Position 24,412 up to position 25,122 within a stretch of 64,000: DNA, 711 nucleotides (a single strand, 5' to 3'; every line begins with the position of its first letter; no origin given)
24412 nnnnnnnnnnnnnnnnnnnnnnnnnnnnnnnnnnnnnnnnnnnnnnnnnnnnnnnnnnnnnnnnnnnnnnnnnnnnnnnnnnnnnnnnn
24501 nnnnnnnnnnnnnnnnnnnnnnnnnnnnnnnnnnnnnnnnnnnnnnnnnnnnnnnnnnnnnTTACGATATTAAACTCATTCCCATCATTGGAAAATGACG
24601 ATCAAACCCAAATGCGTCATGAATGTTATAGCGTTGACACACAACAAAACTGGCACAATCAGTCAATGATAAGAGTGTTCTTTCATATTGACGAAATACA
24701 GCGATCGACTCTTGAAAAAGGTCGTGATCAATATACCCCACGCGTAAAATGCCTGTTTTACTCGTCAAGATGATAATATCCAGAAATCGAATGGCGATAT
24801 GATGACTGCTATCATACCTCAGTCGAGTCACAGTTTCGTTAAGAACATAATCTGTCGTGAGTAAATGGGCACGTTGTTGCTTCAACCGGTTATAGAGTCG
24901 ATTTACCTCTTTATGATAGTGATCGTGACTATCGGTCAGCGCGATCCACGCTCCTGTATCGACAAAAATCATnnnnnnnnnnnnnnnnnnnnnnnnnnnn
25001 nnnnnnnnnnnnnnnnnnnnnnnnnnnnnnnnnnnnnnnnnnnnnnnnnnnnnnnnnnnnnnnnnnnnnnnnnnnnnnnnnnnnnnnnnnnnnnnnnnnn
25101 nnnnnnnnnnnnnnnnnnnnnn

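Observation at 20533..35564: Candidate cohesin-dockerin surface-assembly system combined with T9SS sorting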

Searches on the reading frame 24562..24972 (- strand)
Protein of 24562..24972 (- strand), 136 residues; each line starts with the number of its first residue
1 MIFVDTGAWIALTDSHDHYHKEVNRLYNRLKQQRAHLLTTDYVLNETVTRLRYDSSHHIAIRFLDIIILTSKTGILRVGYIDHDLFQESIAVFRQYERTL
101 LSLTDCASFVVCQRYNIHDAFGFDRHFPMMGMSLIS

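Call 10: search_protein_families(library=pfam, proteins=[window:24562-24972:-], max_evalue=0.01)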
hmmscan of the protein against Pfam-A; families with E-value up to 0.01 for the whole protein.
window:24562-24972:- (136 aa): 2 families
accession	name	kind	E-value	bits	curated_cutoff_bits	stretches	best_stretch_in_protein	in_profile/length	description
PF01850.27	PIN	-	1.2e-09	39.2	23.6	1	2-127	1-114/120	PIN domain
PF16289.11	PIN_12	-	0.0012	19.7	32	1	2-52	1-50/172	PIN domain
